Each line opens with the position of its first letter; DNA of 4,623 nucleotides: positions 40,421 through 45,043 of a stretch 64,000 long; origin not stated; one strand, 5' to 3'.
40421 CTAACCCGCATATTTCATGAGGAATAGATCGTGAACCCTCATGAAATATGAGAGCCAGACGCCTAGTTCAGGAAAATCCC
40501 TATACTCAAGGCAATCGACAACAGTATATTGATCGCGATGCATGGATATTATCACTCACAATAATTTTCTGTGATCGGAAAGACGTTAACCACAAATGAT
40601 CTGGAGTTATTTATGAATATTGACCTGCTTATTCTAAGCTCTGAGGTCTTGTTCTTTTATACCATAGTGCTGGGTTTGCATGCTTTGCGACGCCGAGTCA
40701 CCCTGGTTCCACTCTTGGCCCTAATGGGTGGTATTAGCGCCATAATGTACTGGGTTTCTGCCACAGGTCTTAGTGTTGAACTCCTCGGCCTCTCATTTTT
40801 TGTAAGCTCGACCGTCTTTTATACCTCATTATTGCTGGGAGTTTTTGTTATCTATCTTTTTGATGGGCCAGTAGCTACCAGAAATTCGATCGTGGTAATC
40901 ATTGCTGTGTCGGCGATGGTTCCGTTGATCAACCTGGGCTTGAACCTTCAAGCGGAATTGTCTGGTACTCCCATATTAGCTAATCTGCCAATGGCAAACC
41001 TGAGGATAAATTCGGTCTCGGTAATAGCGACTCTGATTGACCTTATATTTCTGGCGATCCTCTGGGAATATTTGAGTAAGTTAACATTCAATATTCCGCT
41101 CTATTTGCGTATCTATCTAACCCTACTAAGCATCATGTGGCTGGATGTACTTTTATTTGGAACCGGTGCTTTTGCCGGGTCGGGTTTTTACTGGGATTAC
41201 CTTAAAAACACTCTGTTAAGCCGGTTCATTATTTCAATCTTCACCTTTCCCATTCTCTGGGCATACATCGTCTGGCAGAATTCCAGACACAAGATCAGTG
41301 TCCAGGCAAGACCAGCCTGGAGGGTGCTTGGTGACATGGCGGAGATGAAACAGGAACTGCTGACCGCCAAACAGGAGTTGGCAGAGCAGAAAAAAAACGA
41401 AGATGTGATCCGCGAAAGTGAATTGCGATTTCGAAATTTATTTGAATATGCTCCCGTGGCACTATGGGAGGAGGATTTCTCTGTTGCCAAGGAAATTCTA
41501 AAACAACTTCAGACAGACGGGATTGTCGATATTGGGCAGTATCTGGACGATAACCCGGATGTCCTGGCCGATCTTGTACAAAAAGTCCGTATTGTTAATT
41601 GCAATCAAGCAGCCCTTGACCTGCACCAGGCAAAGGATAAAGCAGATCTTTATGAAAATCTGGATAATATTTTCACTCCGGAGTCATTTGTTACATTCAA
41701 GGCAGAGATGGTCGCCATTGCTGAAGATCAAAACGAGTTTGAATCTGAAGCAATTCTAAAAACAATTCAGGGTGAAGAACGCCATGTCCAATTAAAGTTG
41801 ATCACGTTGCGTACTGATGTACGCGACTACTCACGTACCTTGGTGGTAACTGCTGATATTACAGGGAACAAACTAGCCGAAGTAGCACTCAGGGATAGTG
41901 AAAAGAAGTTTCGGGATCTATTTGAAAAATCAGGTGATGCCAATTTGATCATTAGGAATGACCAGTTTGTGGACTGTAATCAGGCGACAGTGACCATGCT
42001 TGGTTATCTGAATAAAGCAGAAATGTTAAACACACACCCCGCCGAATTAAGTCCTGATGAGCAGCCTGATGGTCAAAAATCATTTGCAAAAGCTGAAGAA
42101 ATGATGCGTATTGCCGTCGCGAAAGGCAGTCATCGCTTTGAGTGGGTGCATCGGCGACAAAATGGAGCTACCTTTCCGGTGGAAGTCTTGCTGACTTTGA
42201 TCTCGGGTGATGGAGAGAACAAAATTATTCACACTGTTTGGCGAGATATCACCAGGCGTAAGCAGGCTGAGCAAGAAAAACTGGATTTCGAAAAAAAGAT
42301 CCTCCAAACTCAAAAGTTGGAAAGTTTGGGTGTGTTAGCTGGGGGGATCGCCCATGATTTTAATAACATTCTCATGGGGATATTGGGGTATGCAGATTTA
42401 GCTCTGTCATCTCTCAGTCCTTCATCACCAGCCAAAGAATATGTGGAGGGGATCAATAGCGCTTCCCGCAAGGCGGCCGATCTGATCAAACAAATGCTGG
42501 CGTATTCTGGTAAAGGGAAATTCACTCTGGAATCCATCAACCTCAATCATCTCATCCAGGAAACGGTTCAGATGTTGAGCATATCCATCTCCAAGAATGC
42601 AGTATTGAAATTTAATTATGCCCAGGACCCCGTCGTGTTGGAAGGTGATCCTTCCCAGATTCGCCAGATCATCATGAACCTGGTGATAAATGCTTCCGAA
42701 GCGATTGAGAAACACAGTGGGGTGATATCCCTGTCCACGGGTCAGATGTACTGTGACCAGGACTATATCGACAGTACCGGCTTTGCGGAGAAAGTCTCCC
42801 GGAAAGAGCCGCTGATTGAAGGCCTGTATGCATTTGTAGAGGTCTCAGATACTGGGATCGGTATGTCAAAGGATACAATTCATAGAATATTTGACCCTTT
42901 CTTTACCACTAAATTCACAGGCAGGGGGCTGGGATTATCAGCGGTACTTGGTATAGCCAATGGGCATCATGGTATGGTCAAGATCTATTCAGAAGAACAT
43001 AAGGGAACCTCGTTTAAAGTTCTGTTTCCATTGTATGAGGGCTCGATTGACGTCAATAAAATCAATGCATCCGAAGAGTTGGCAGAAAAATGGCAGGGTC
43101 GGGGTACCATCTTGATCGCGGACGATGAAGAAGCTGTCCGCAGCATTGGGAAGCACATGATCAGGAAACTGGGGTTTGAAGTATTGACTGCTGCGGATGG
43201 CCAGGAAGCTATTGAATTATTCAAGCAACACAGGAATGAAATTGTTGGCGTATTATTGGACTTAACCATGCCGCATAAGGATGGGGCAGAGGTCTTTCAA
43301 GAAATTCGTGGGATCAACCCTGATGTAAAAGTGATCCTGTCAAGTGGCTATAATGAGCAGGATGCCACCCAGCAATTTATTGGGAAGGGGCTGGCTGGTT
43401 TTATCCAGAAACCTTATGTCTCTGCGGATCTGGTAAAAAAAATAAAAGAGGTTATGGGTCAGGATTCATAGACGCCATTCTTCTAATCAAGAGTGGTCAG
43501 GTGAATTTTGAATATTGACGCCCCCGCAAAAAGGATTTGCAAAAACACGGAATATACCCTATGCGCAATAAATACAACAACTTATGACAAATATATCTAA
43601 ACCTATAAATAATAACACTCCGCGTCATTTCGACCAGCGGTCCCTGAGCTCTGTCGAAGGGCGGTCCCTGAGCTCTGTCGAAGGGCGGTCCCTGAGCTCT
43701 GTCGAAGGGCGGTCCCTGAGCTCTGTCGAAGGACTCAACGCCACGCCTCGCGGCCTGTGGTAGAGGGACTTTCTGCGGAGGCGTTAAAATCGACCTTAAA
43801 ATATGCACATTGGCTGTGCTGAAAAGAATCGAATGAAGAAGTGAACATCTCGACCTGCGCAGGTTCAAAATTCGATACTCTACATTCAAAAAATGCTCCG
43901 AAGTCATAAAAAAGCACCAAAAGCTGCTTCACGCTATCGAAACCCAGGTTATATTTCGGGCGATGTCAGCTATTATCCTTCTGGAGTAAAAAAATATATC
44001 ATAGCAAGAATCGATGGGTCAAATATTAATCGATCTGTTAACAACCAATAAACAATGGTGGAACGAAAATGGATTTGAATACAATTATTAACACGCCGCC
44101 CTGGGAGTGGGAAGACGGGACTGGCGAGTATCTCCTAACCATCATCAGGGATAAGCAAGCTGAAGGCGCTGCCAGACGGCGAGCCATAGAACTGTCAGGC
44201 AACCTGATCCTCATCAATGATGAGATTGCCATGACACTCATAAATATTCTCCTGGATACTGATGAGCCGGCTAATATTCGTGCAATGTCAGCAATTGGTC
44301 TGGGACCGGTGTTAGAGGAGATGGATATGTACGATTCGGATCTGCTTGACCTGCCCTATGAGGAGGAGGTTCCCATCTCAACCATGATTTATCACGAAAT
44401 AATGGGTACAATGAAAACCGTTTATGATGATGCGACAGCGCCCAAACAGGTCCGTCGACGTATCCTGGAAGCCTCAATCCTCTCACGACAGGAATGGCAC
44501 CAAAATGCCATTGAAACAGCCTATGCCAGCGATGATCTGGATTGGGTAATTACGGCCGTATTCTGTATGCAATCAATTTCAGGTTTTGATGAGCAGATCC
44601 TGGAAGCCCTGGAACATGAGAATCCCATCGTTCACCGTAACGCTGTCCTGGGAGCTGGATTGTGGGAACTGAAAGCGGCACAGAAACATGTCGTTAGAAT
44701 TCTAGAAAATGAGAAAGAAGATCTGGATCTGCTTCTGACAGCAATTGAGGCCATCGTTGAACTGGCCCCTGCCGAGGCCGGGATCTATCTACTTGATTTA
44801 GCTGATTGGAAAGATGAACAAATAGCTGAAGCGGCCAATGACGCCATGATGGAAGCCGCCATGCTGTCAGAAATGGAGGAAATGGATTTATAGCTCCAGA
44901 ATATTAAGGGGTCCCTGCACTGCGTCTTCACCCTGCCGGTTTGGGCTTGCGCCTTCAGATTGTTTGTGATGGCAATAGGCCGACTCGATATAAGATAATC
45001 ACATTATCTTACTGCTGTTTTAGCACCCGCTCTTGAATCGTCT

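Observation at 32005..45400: MITE-like repeat family with 19-bp TIR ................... and an internal 24-bp minisatellite of variable copy number (0-5 units)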

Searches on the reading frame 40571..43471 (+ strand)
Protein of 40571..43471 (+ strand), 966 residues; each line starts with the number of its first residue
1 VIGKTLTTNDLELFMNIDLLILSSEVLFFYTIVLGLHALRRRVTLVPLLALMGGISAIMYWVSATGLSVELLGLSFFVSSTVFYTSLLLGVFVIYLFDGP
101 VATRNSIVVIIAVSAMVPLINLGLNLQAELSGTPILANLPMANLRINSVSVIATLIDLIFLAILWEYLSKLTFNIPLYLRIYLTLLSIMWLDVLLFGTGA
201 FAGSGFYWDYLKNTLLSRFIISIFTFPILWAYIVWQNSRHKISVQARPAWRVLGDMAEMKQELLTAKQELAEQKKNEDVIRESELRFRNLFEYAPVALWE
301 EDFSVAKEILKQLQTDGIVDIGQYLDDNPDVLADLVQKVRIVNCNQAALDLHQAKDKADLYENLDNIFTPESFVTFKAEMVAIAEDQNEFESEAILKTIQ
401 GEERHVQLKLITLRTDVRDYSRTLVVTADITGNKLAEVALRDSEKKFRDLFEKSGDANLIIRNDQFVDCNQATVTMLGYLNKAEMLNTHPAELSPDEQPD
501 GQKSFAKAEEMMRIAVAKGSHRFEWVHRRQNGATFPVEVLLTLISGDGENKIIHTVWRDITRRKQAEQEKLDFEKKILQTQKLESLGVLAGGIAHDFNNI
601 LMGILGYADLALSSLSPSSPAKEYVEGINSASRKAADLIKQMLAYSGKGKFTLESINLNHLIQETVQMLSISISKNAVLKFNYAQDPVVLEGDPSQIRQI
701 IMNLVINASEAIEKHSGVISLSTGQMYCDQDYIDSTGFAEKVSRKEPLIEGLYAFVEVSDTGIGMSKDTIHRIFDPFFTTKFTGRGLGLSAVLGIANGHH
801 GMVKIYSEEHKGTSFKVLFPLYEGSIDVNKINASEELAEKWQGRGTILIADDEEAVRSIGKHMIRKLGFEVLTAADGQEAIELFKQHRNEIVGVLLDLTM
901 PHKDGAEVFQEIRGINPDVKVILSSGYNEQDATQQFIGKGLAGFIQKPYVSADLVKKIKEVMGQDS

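Call 13: search_protein_families(library=pfam, proteins=[window:40571-43471:+])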
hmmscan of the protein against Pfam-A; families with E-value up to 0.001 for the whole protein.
window:40571-43471:+ (966 aa): 8 families
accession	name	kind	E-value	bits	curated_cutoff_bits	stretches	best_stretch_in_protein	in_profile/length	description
PF00072.30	Response_reg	-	9.4e-23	80.9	30.2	1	847-959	1-111/111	Response regulator receiver domain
PF13426.13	PAS_9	-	2.2e-19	70.1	27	1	463-561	9-102/103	PAS domain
PF02518.31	HATPase_c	-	4.4e-17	63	26.4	1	692-822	1-110/111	Histidine kinase-, DNA gyrase B-, and HSP90-like ATPase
PF20973.2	VUPS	-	3.5e-13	50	27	1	31-232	2-205/206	Vitamin uptake-like sensor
PF08448.16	PAS_4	-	2.9e-10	40.8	23.1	1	465-565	16-110/110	PAS fold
PF13188.13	PAS_8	-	5.1e-10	39.3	21.8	1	446-505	2-61/65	PAS domain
PF00512.31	HisKA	-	1.6e-08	34.9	26.9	1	589-646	5-61/66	His Kinase A (phospho-acceptor) domain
PF00989.32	PAS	-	3.8e-07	30.5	22.6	0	447-553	3-106/113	PAS fold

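Call 59: find_homologous_proteins(query=window:40571-43471:+, max_evalue=1e-50)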
Query window:40571-43471:+ (966 aa): 86 proteins with E <= 1e-50 among 8000 candidates.
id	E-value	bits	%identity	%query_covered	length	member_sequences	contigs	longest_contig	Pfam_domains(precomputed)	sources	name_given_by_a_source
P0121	0.0e+0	1981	100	93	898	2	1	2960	PF13426.14,PF13188.14,PF20973.3,PF08448.17,PF02518.32,PF00512.32,PF00989.32,PF00072.31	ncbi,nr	ncbi:MAG: response regulator, partial [Candidatus Marinimicrobia bacterium]|nr:response regulator [C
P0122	0.0e+0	1588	74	98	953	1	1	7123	PF13426.14,PF13188.14,PF20973.3,PF08448.17,PF02518.32,PF00512.32,PF00989.32,PF00072.31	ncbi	-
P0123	0.0e+0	1142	58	52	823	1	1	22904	PF13426.14,PF20973.3,PF02518.32,PF00512.32,PF00072.31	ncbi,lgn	-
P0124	2.1e-133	465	49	29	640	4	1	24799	PF13426.14,PF13188.14,PF20973.3,PF02518.32,PF00989.32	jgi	-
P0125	2.5e-129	451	49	30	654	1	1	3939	PF08447.19,PF20973.3,PF08448.17,PF02518.32,PF00989.32,PF02592.21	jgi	jgi:PAS domain S-box-containing protein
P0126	1.9e-118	415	43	32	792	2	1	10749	PF08447.19,PF20973.3,PF08448.17,PF02518.32,PF00512.32,PF00072.31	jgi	-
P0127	5.4e-114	400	29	72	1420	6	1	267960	PF08447.19,PF13426.14,PF13188.14,PF13185.13,PF12860.14,PF01590.33,PF08448.17,PF02518.32,PF00512.32,PF00989.32,PF00072.31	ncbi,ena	-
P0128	1.7e-109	385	30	64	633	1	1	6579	PF08447.19,PF13426.14,PF13188.14,PF08448.17,PF02518.32,PF00512.32,PF00989.32,PF00072.31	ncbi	-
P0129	8.9e-109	383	30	65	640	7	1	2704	PF08447.19,PF13426.14,PF13188.14,PF02518.32,PF00512.32,PF00989.32,PF00072.31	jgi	jgi:PAS domain S-box-containing protein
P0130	6.8e-106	373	33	83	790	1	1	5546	PF08447.19,PF13426.14,PF13188.14,PF20973.3,PF08448.17,PF02518.32,PF00512.32,PF00989.32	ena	-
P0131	1.4e-105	372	29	65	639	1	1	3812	PF08447.19,PF13426.14,PF13188.14,PF08448.17,PF02518.32,PF00512.32,PF00989.32,PF00072.31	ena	-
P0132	1.8e-105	372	29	65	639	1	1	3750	PF08447.19,PF13426.14,PF13188.14,PF08448.17,PF02518.32,PF00512.32,PF00989.32,PF00072.31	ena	-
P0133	9.3e-104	366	48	26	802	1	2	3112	PF08447.19,PF20973.3,PF02518.32,PF00512.32,PF00072.31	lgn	-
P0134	4.4e-103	364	47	25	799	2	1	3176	PF08447.19,PF20973.3,PF08448.17,PF02518.32,PF00512.32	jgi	-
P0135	7.8e-102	360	28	72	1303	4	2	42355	PF08447.19,PF13426.14,PF13188.14,PF12860.14,PF24820.2,PF08448.17,PF02518.32,PF00512.32,PF00989.32,PF00072.31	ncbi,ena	-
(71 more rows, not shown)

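Call 60: find_encoding_contigs(protein=P0121, flank=10000, max_places=5)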
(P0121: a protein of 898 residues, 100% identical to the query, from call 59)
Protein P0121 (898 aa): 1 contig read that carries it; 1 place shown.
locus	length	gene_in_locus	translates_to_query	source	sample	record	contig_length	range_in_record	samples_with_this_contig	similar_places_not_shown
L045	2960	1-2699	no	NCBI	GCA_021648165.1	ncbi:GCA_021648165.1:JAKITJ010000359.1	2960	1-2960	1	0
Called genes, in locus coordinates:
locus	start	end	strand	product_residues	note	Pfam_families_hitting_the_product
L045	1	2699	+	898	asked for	PF20973:VUPS, PF13188:PAS_8 (faint), PF00989:PAS (faint), PF08448:PAS_4 (faint), PF13426:PAS_9, PF00512:HisKA, PF02518:HATPase_c, PF00072:Response_reg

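Call 61: find_encoding_contigs(protein=P0122, flank=10000, max_places=5)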
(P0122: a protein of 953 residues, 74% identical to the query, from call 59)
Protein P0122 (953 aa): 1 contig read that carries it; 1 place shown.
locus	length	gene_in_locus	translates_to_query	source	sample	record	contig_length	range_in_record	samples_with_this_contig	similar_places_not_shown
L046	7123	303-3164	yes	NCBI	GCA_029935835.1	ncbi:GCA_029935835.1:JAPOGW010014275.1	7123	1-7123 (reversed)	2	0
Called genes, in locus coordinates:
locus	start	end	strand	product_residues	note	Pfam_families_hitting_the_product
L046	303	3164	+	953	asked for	PF20973:VUPS, PF00989:PAS (faint), PF08448:PAS_4 (faint), PF13188:PAS_8 (weak), PF13426:PAS_9, PF00512:HisKA (weak), PF02518:HATPase_c, PF00072:Response_reg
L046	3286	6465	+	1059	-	PF10114:PocR, PF08448:PAS_4, PF00989:PAS, PF13426:PAS_9, PF08447:PAS_3, PF13426:PAS_9, PF00512:HisKA, PF02518:HATPase_c, +3 more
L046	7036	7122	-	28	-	?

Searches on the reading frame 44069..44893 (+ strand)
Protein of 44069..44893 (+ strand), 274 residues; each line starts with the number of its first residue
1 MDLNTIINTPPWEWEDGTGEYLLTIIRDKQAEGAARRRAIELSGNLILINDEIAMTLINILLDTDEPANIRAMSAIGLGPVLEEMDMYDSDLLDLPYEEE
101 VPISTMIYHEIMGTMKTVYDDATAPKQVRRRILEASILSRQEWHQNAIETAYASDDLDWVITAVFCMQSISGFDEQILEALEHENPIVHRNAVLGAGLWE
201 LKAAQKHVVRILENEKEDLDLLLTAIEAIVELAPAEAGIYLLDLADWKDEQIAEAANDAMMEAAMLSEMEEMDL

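Call 13: search_protein_families(library=pfam, proteins=[window:44069-44893:+])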
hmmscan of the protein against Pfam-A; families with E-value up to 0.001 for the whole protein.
window:44069-44893:+ (274 aa): 1 family
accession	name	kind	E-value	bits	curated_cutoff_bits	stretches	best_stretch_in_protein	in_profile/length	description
PF13646.12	HEAT_2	-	2.6e-06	28.1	27.7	1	176-259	3-86/88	HEAT repeats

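Call 64: find_encoding_contigs(protein=window:44069-44893:+, flank=10000, max_places=5)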
Protein window:44069-44893:+ (274 aa): no gene with exactly this product is on record in the collection.
